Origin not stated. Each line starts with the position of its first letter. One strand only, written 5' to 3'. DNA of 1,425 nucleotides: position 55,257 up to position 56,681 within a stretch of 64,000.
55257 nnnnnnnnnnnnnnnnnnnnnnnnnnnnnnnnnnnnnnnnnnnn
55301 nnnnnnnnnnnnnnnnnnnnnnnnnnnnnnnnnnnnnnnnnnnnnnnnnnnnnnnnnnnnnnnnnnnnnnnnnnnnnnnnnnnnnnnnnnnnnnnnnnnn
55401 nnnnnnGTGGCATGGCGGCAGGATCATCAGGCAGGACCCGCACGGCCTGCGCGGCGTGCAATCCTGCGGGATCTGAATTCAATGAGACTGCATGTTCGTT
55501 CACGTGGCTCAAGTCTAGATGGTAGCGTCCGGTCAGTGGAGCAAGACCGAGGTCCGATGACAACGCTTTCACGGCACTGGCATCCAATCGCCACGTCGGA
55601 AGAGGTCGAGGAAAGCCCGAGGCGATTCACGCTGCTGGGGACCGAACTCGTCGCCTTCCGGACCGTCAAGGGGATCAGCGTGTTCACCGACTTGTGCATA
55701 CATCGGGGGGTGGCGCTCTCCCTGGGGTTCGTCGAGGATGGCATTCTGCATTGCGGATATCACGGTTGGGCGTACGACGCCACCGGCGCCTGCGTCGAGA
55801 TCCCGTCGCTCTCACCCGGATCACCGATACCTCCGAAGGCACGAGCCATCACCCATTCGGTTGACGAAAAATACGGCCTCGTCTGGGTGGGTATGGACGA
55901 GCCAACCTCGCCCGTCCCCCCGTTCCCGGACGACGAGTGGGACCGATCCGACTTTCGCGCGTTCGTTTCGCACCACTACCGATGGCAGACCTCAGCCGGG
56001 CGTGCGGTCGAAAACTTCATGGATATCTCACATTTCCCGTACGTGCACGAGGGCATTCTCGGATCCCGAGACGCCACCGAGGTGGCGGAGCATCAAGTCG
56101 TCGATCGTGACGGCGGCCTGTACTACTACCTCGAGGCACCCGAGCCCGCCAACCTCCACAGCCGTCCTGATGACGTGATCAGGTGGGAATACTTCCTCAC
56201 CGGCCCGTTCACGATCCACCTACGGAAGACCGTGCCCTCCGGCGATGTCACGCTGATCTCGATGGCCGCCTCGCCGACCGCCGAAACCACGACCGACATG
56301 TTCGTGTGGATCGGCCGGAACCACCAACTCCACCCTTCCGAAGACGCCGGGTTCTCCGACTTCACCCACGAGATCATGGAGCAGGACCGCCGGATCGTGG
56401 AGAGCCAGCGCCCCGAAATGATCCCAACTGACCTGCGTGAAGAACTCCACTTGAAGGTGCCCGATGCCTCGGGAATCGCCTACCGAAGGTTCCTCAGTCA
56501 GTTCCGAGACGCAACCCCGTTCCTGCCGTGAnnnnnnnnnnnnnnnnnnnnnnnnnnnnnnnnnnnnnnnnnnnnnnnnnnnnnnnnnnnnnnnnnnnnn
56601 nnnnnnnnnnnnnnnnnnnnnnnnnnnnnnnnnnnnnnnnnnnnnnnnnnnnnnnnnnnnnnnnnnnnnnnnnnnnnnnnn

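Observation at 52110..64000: Putative undescribed N-heterocycle (methylated purine/pyrimidine or nucleoside) catabolic cluster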

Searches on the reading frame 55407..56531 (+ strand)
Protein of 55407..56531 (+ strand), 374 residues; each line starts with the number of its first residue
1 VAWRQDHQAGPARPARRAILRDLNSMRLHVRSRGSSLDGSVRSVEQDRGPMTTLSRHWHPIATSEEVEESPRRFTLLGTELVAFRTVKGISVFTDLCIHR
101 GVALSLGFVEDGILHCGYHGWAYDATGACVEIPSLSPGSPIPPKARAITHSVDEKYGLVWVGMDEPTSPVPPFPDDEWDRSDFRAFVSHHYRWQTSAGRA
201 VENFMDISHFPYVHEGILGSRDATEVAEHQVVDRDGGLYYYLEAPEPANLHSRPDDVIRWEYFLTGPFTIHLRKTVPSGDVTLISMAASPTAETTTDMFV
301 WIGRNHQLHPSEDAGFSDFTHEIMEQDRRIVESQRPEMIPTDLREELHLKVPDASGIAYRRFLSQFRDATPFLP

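Call 3: search_protein_families(library=pfam, proteins=[window:55407-56531:+])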
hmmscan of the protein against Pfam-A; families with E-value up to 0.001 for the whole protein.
window:55407-56531:+ (374 aa): 2 families
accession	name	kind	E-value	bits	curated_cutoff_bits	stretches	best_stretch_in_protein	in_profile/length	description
PF19112.6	VanA_C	-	6.4e-21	75.8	23.5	1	193-367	1-191/193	Vanillate O-demethylase oxygenase C-terminal domain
PF00355.32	Rieske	-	9.5e-18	64.3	20.3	1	57-137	1-83/88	Rieske [2Fe-2S] domain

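Call 4: search_protein_families(library=ncbifam, proteins=[window:55407-56531:+])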
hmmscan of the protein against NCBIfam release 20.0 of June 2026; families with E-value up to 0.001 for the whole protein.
window:55407-56531:+ (374 aa): 3 families
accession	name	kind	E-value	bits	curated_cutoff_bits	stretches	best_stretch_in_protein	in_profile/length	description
NF052579.1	BetMthstMoxSdmAMthl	equivalog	9e-17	61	600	1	57-209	17-174/351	4beta-methylsterol monooxygenase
NF041683.1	ant_diox_AndAb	equivalog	7.7e-09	35.7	150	1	57-135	1-81/100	anthranilate 1,2-dioxygenase ferredoxin subunit AndAb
TIGR02377.1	MocE_fam_FeS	subfamily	0.0005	20.1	136.15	1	68-134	13-81/101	MocE family 2Fe-2S type ferredoxin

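Call 11: search_solved_structures(query=window:55407-56531:+, max_evalue=0.00001)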
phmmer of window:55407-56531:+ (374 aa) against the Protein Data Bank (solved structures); distinct sequences matched with E-value up to 0.00001: 22.
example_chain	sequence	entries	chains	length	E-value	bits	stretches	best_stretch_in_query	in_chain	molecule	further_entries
6wnc_A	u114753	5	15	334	6e-45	157.2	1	54-365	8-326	SxtDIOX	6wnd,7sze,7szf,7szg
6wn3_A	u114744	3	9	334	1.1e-44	156.3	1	54-365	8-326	SxtT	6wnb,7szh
6icp_A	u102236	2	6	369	3.6e-38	134.9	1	54-369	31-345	Methylxanthine N1-demethylase NdmA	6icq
6ick_A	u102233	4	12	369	5.2e-38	134.3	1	54-369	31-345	Methylxanthine N1-demethylase NdmA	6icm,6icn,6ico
6icl_A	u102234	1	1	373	7.6e-35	123.9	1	51-342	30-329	Methylxanthine N3-demethylase NdmB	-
9ina_A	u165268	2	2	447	8.8e-20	74.3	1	45-220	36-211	Rieske (2Fe-2S) domain protein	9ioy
7fhr_A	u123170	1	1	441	1.1e-19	74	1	52-215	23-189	Putative Phthalate 4,5-dioxygenase, subunit alpha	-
3gb4_A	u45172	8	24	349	1.6e-18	70.2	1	54-245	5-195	DdmC | Dicamba O-demethylase, oxygenase component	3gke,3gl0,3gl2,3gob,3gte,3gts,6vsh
7qwt_A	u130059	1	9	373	7.9e-18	67.9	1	52-260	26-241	Rieske (2Fe-2S) domain protein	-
7fjl_A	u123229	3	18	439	3.9e-16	62.3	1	45-214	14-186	Rieske (2Fe-2S) domain protein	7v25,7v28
4qdc_A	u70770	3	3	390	3.1e-14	56.1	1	32-215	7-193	3-ketosteroid 9alpha-hydroxylase oxygenase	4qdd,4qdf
3gcf_A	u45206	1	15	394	8.8e-14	54.6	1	55-210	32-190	Terminal oxygenase component of carbazole 1,9a-dioxygenase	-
2zyl_A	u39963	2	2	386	7.7e-12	48.2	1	42-217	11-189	POSSIBLE OXIDOREDUCTASE | 3-ketosteroid-9-alpha-monooxygenase oxygenase subunit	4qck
4qdf_B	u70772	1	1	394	9.6e-12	47.9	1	33-215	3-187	3-ketosteroid 9alpha-hydroxylase oxygenase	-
3gkq_A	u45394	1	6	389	1.5e-11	47.2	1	55-216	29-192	Terminal oxygenase component of carbazole 1,9a-dioxygenase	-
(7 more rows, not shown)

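Call 16: find_homologous_proteins(query=window:55407-56531:+, max_evalue=1e-30)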
Query window:55407-56531:+ (374 aa): 1723 proteins with E <= 1e-30 among 4474 candidates; the best 120 are listed.
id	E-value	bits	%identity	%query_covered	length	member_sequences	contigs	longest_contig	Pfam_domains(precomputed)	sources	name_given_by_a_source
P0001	4.4e-223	758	100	87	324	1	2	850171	PF00355.33,PF19112.7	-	-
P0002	1.4e-178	612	79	87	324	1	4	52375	PF00355.33,PF19112.7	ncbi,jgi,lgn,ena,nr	ncbi:MAG: aromatic ring-hydroxylating dioxygenase subunit alpha [Acidimicrobiia bacterium]|nr:aromat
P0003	5.0e-177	607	79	86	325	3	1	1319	PF00355.33,PF19112.7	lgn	-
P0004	2.1e-171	588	77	87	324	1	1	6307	PF00355.33,PF19112.7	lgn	-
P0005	1.6e-170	585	76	87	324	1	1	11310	PF00355.33,PF19112.7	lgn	-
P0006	4.4e-170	584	76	87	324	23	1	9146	PF00355.33,PF19112.7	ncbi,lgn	-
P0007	7.9e-170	583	76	87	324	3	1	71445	PF00355.33,PF19112.7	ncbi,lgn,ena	-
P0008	6.9e-169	580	76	86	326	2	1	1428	PF00355.33,PF19112.7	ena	-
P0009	1.8e-167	575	74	89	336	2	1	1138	PF00355.33,PF19112.7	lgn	-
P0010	9.1e-167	573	75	86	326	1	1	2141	PF00355.33,PF19112.7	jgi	jgi:phenylpropionate dioxygenase-like ring-hydroxylating dioxygenase large terminal subunit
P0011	2.9e-166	571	74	86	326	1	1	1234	PF00355.33,PF19112.7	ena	-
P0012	4.7e-166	571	74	86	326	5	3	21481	PF00355.33,PF19112.7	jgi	jgi:phenylpropionate dioxygenase-like ring-hydroxylating dioxygenase large terminal subunit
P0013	1.1e-165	570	75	87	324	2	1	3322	PF00355.33,PF19112.7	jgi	jgi:phenylpropionate dioxygenase-like ring-hydroxylating dioxygenase large terminal subunit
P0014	2.7e-165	568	73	86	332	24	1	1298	PF00355.33,PF19112.7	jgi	jgi:phenylpropionate dioxygenase-like ring-hydroxylating dioxygenase large terminal subunit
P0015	3.0e-165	568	74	86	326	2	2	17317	PF00355.33,PF19112.7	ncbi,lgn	ncbi:MAG: Rieske 2Fe-2S domain-containing protein [Acidimicrobiia bacterium]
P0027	3.0e-150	519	69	86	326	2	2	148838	PF00355.33,PF19112.7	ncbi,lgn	-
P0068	1.2e-123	431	57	91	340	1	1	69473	PF00355.33,PF19112.7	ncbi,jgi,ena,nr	ncbi:MAG TPA: aromatic ring-hydroxylating dioxygenase subunit alpha [Gaiellaceae bacterium]|nr:aroma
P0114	4.9e-109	383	54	86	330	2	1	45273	PF00355.33,PF19112.7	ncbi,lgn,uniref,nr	ncbi:aromatic ring-hydroxylating dioxygenase subunit alpha [Mycobacterium sp. NAZ190054]|uniref:arom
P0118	1.4e-108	382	54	84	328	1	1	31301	PF00355.33,PF19112.7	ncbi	ncbi:molybdenum cofactor-independent xanthine hydroxylase subunit HpxD [soil metagenome]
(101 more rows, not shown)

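Call 18: find_encoding_contigs(protein=P0002, flank=10000, max_places=2)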
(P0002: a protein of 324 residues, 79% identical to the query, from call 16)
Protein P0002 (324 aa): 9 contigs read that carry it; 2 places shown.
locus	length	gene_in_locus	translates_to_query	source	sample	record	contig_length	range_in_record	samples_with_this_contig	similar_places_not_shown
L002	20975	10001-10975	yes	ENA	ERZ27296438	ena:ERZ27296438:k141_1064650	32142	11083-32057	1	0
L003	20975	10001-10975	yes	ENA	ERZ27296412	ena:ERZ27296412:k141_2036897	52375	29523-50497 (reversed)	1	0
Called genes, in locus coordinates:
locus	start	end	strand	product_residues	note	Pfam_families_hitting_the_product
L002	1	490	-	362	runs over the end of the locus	PF01022:HTH_5, PF12840:HTH_20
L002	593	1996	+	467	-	PF00890:FAD_binding_2 (weak), PF01266:DAO, PF01593:Amino_oxidase, PF12831:FAD_oxidored, PF13450:NAD_binding_8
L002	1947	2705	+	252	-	PF24553:Rv0428c_C, PF00583:Acetyltransf_1, PF08445:FR47 (weak), PF13508:Acetyltransf_7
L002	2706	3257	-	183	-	PF10099:RskA_C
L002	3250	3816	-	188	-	PF04542:Sigma70_r2, PF08281:Sigma70_r4_2, PF04545:Sigma70_r4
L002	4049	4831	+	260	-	PF14344:DUF4397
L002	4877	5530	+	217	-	PF04203:Sortase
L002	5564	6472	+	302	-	PF00795:CN_hydrolase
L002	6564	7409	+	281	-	PF04199:Cyclase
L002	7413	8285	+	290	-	PF00892:EamA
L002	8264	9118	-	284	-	PF00795:CN_hydrolase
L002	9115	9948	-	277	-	PF07883:Cupin_2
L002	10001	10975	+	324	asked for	PF00355:Rieske, PF19112:VanA_C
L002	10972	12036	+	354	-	PF02653:BPD_transp_2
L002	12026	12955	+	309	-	PF02653:BPD_transp_2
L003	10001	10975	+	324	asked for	PF00355:Rieske, PF19112:VanA_C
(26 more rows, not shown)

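Call 19: find_encoding_contigs(protein=P0118, flank=10000, max_places=2)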
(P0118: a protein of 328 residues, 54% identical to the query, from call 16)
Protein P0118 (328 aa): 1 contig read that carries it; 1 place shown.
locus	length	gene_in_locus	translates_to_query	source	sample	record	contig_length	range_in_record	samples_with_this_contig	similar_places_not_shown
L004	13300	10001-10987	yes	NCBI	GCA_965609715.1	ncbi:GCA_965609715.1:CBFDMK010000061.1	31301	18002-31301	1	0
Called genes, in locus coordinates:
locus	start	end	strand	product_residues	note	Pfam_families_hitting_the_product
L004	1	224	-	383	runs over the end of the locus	PF00724:Oxidored_FMN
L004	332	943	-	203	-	PF01381:HTH_3, PF13560:HTH_31 (weak), PF07883:Cupin_2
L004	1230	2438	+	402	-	PF01494:FAD_binding_3, PF13450:NAD_binding_8 (weak)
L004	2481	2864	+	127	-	PF01042:Ribonuc_L-PSP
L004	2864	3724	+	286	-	PF00561:Abhydrolase_1, PF12146:Hydrolase_4, PF12697:Abhydrolase_6, PF08386:Abhydrolase_4 (weak)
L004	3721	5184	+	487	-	PF01979:Amidohydro_1, PF07969:Amidohydro_3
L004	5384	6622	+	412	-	PF13433:Peripla_BP_5 (faint), PF13458:Peripla_BP_6, PF01094:ANF_receptor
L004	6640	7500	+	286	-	PF02653:BPD_transp_2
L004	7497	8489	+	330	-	PF02653:BPD_transp_2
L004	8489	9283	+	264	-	PF00005:ABC_tran, PF13304:AAA_21 (faint), PF12399:BCA_ABC_TP_C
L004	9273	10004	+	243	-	PF13476:AAA_23 (weak), PF00005:ABC_tran, PF02463:SMC_N (weak), PF13304:AAA_21 (weak)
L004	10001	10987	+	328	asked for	PF00355:Rieske, PF19112:VanA_C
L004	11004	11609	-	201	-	PF00440:TetR_N, PF16925:TetR_C_13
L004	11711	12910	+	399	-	PF07690:MFS_1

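Call 20: find_encoding_contigs(protein=P0027, flank=10000, max_places=1)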
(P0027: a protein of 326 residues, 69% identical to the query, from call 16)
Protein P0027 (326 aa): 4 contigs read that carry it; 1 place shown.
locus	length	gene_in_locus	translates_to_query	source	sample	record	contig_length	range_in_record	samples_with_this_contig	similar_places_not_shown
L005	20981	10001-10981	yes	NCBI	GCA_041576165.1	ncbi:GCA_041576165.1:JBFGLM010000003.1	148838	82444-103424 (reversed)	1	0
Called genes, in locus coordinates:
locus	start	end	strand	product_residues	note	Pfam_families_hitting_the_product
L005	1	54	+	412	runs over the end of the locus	PF00557:Peptidase_M24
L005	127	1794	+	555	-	PF01326:PPDK_N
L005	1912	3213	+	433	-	PF01042:Ribonuc_L-PSP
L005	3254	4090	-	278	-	PF16321:Ribosom_S30AE_C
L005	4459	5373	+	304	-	PF00294:PfkB, PF08543:Phos_pyr_kin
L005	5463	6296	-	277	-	PF00892:EamA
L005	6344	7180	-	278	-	PF04199:Cyclase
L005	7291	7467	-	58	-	-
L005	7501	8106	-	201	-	PF10517:DM13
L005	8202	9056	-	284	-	PF00795:CN_hydrolase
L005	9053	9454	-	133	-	PF07883:Cupin_2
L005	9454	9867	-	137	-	PF07883:Cupin_2 (faint)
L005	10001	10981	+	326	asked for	PF00355:Rieske, PF19112:VanA_C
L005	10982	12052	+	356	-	PF02653:BPD_transp_2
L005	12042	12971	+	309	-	PF02653:BPD_transp_2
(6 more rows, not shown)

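Call 21: find_encoding_contigs(protein=P0068, flank=10000, max_places=1)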
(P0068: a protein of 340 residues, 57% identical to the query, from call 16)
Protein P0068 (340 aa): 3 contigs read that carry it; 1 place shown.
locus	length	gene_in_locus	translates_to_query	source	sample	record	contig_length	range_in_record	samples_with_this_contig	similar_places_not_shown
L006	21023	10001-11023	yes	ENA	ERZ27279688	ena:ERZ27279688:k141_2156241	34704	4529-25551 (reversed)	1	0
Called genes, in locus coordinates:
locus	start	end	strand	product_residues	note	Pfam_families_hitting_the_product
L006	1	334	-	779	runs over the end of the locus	PF01315:Ald_Xan_dh_C, PF02738:MoCoBD_1, PF20256:MoCoBD_2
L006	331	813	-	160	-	PF00111:Fer2, PF13085:Fer2_3 (weak), PF01799:Fer2_2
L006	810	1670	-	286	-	PF00941:FAD_binding_5, PF03450:CO_deh_flav_C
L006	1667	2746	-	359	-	PF12697:Abhydrolase_6 (faint), PF06500:FrsA-like, PF00561:Abhydrolase_1 (faint), PF12146:Hydrolase_4 (faint), PF00326:Peptidase_S9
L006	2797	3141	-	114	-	PF12973:Cupin_7 (weak), PF02311:AraC_binding (weak), PF07883:Cupin_2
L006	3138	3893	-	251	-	PF04199:Cyclase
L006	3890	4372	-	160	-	PF00111:Fer2 (weak), PF13085:Fer2_3 (weak), PF01799:Fer2_2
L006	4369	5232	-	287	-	PF00941:FAD_binding_5, PF03450:CO_deh_flav_C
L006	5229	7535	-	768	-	PF01315:Ald_Xan_dh_C, PF02738:MoCoBD_1, PF20256:MoCoBD_2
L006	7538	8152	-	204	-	PF06240:COXG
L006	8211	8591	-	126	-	PF02627:CMD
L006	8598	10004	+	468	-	PF00724:Oxidored_FMN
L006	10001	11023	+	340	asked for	PF00355:Rieske, PF19112:VanA_C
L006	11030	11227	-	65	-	PF06902:Fer4_19, PF13459:Fer4_15, PF13370:Fer4_13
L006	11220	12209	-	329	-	PF00355:Rieske, PF19112:VanA_C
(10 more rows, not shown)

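Call 22: find_encoding_contigs(protein=P0114, flank=10000, max_places=1)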
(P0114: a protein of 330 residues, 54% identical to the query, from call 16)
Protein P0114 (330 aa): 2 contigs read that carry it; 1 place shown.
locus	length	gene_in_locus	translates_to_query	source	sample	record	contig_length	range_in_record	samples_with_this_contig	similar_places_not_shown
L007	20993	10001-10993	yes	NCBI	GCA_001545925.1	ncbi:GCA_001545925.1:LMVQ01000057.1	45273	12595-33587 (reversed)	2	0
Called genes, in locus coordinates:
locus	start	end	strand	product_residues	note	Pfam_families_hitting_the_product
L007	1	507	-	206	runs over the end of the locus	PF13560:HTH_31, PF01381:HTH_3, PF13443:HTH_26 (weak), PF07883:Cupin_2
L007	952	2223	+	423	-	PF13433:Peripla_BP_5 (faint), PF13458:Peripla_BP_6, PF01094:ANF_receptor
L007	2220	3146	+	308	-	PF02653:BPD_transp_2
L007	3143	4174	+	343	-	PF02653:BPD_transp_2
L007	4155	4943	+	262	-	PF13476:AAA_23 (weak), PF00005:ABC_tran, PF13304:AAA_21 (faint), PF12399:BCA_ABC_TP_C (weak)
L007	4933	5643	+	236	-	PF00005:ABC_tran, PF02463:SMC_N (faint), PF13304:AAA_21 (faint)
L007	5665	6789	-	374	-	PF02625:XdhC_CoxI, PF13478:XdhC_C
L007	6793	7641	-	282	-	PF05899:Cupin_3 (faint), PF07883:Cupin_2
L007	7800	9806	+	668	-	PF16177:ACAS_N, PF00501:AMP-binding, PF13193:AMP-binding_C (faint)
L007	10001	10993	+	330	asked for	PF00355:Rieske, PF19112:VanA_C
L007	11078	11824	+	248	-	PF01381:HTH_3, PF12844:HTH_19 (weak), PF13443:HTH_26 (faint), PF13560:HTH_31, PF07883:Cupin_2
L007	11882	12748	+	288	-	PF00795:CN_hydrolase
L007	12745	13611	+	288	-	PF00941:FAD_binding_5, PF03450:CO_deh_flav_C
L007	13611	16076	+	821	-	PF01315:Ald_Xan_dh_C, PF02738:MoCoBD_1, PF20256:MoCoBD_2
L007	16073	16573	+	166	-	PF00111:Fer2, PF13085:Fer2_3 (weak), PF01799:Fer2_2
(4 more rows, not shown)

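Call 23: search_protein_families(library=ncbifam, proteins=[P0118, P0001, P0114], max_evalue=0.01)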
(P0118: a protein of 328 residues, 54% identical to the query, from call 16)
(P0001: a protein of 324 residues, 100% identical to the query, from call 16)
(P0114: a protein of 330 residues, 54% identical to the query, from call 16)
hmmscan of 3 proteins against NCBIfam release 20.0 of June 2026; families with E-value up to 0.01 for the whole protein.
P0118 (328 aa): 12 families
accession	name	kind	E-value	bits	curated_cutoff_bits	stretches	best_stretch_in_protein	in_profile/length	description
NF052579.1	BetMthstMoxSdmAMthl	equivalog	4.2e-20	72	600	1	7-164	17-178/351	4beta-methylsterol monooxygenase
NF041683.1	ant_diox_AndAb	equivalog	4e-08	33.4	150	1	8-86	2-82/100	anthranilate 1,2-dioxygenase ferredoxin subunit AndAb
NF058607.1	GlBtMonoOxGbcA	equivalog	5e-07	28.5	670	1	28-79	78-131/420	glycine betaine monooxygenase oxygenase subunit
NF042946.1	3PPDioc_HcaE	equivalog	2.6e-06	26.7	830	1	28-87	62-122/450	3-phenylpropionate/cinnamic acid dioxygenase subunit alpha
NF007422.0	PRK09965.1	equivalog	2.1e-05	24.5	113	1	33-85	28-81/106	bifunctional 3-phenylpropionate/cinnamic acid dioxygenase ferredoxin subunit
NF041684.1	ant_diox_AndAc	equivalog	7.2e-05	21.5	750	1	28-100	69-146/418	anthranilate 1,2-dioxygenase large subunit AndAc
TIGR03229.1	benzo_1_2_benA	equivalog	7.4e-05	21.8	780.95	1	32-93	66-127/433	benzoate 1,2-dioxygenase large subunit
NF045928.1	Cytb6fFeSPetC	equivalog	8.5e-05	22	250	1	41-84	102-144/179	cytochrome b6-f complex iron-sulfur subunit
NF010001.0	PRK13474.1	subfamily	0.0002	20.7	154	1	41-84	101-143/178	cytochrome b6-f complex iron-sulfur subunit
TIGR02377.1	MocE_fam_FeS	subfamily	0.00069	19.6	136.15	1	37-88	33-85/101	MocE family 2Fe-2S type ferredoxin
TIGR03228.1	anthran_1_2_A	equivalog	0.0017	17.2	671.9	1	33-87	66-122/438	anthranilate 1,2-dioxygenase large subunit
NF042948.2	3PPDioc_HcaC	equivalog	0.0075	16.5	150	0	30-84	26-82/105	3-phenylpropionate/cinnamic acid dioxygenase ferredoxin subunit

P0001 (324 aa): 5 families
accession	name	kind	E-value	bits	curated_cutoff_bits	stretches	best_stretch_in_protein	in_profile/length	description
NF052579.1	BetMthstMoxSdmAMthl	equivalog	8.7e-17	61.1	600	1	8-159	18-174/351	4beta-methylsterol monooxygenase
NF041683.1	ant_diox_AndAb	equivalog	6.1e-09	36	150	1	7-85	1-81/100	anthranilate 1,2-dioxygenase ferredoxin subunit AndAb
TIGR02377.1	MocE_fam_FeS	subfamily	0.00038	20.4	136.15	1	18-84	13-81/101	MocE family 2Fe-2S type ferredoxin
NF007422.0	PRK09965.1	equivalog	0.0016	18.5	113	1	33-86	28-82/106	bifunctional 3-phenylpropionate/cinnamic acid dioxygenase ferredoxin subunit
NF042946.1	3PPDioc_HcaE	equivalog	0.0041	16.2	830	1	35-83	68-118/450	3-phenylpropionate/cinnamic acid dioxygenase subunit alpha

P0114 (330 aa): 13 families
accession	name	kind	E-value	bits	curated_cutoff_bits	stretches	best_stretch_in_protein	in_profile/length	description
NF052579.1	BetMthstMoxSdmAMthl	equivalog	1.1e-18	67.3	600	1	21-166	30-178/351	4beta-methylsterol monooxygenase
NF041683.1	ant_diox_AndAb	equivalog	1.6e-10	41.1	150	1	10-85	2-79/100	anthranilate 1,2-dioxygenase ferredoxin subunit AndAb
NF058607.1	GlBtMonoOxGbcA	equivalog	5.9e-07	28.3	670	1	29-83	77-133/420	glycine betaine monooxygenase oxygenase subunit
NF007422.0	PRK09965.1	equivalog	4.1e-06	26.8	113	1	29-87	22-81/106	bifunctional 3-phenylpropionate/cinnamic acid dioxygenase ferredoxin subunit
TIGR02378.1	nirD_assim_sml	equivalog_domain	9e-06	25.8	74.65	1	10-87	2-87/105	nitrite reductase small subunit NirD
NF042946.1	3PPDioc_HcaE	equivalog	1e-05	24.7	830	1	30-87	61-120/450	3-phenylpropionate/cinnamic acid dioxygenase subunit alpha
NF041684.1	ant_diox_AndAc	equivalog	8.2e-05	21.3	750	1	28-87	67-128/418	anthranilate 1,2-dioxygenase large subunit AndAc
TIGR03229.1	benzo_1_2_benA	equivalog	0.00036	19.5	780.95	1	36-86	68-119/433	benzoate 1,2-dioxygenase large subunit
NF045928.1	Cytb6fFeSPetC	equivalog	0.00047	19.6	250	1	44-86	103-144/179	cytochrome b6-f complex iron-sulfur subunit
NF010001.0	PRK13474.1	subfamily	0.0014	18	154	1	45-86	103-143/178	cytochrome b6-f complex iron-sulfur subunit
NF042948.2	3PPDioc_HcaC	equivalog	0.0022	18.2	150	1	30-85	24-81/105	3-phenylpropionate/cinnamic acid dioxygenase ferredoxin subunit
TIGR02377.1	MocE_fam_FeS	subfamily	0.0024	17.8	136.15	1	39-86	33-81/101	MocE family 2Fe-2S type ferredoxin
TIGR03228.1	anthran_1_2_A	equivalog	0.0044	15.8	671.9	1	34-85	65-118/438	anthranilate 1,2-dioxygenase large subunit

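Call 37: search_dna_similar(query=P0001, collection=plasmids, mode=protein, max_rows=25)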
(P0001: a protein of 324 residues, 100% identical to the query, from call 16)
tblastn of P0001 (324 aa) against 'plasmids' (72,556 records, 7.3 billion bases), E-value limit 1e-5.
Records with a match: 803; places in all: 1075; records where one place covers at least 80% of the query: 546.
Best place of each record, by identity: <60% 803.
By first word of the organism name: Rhizobium 155; Ralstonia 136; Sinorhizobium 70; Acinetobacter 54; Sphingobium 24; Burkholderia 20; Rhodococcus 18; Paraburkholderia 17; Pseudomonas 16; Novosphingobium 15; and 86 more.
By predicted mobility (MOB-suite, as given by PLSDB): non-mobilizable 394; conjugative 226; mobilizable 183.
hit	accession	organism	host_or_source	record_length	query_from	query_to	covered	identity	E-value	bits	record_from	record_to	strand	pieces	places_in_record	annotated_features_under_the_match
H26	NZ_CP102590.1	Niallia taxi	-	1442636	4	323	99%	38.0%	2e-56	203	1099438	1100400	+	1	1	none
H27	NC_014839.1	Pantoea sp. At-9b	-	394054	1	313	97%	37.2%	3e-54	197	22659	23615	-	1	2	aromatic ring-hydroxylating dioxygenase subunit alpha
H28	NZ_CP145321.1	Rhodococcus ruber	-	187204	3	315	97%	36.8%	1e-45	172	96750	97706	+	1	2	aromatic ring-hydroxylating dioxygenase subunit alpha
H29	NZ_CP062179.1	Mycetohabitans endofungorum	Rhizopus microsporus,bacterial ...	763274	3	320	98%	36.2%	2e-47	177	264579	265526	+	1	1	aromatic ring-hydroxylating dioxygenase subunit alpha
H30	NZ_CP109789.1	Leisingera thetidis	-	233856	4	316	97%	36.7%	3e-41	160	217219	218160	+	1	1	aromatic ring-hydroxylating dioxygenase subunit alpha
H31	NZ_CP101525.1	Burkholderia arboris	mixed culture,soil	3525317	4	316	97%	36.6%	7e-43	164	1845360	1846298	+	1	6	none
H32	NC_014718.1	Mycetohabitans rhizoxinica HKI 454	-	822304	3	320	98%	35.8%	5e-48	179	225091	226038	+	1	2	aromatic ring-hydroxylating dioxygenase subunit alpha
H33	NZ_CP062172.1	Mycetohabitans rhizoxinica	Rhizopus microsporus,bacterial ...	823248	3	320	98%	35.8%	5e-48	179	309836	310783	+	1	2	aromatic ring-hydroxylating dioxygenase subunit alpha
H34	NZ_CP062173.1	Mycetohabitans rhizoxinica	Rhizopus microsporus,bacterial ...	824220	3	320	98%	35.8%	5e-48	179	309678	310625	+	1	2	aromatic ring-hydroxylating dioxygenase subunit alpha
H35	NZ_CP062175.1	Mycetohabitans rhizoxinica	Rhizopus microsporus,bacterial culture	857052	3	320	98%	35.8%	5e-48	179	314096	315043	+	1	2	aromatic ring-hydroxylating dioxygenase subunit alpha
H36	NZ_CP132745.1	Mycetohabitans endofungorum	-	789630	3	320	98%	35.6%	1e-47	179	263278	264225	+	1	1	aromatic ring-hydroxylating dioxygenase subunit alpha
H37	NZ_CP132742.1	Mycetohabitans endofungorum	Rhizopus microsporus,culture isolated ...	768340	3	320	98%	35.6%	3e-47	177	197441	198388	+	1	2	aromatic ring-hydroxylating dioxygenase subunit alpha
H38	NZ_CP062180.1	Mycetohabitans endofungorum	Rhizopus microsporus,bacterial ...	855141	3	320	98%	35.6%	3e-47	177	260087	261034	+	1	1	aromatic ring-hydroxylating dioxygenase subunit alpha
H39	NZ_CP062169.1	Mycetohabitans endofungorum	Rhizopus microsporus,bacterial ...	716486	3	320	98%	35.6%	3e-47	177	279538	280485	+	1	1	aromatic ring-hydroxylating dioxygenase subunit alpha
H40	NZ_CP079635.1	Klebsiella pneumoniae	Homo sapiens,Pus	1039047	4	316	97%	35.5%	2e-42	163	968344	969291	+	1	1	none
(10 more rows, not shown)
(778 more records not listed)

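Call 82: get_annotated_region(hit=H26, flank=15000)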
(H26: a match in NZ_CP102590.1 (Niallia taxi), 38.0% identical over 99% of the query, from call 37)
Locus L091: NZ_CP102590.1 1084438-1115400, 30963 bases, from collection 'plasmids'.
description: Niallia taxi strain NBC_Nia plasmid pMEGANia, complete sequence
organism: Niallia taxi (NCBI taxid 2499688)
taxonomy: Bacteria; Bacillota; Bacilli; Bacillales; Bacillaceae; Niallia; Niallia taxi
host: -; source: -; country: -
typing (MOB-suite, as given by PLSDB): non-mobilizable
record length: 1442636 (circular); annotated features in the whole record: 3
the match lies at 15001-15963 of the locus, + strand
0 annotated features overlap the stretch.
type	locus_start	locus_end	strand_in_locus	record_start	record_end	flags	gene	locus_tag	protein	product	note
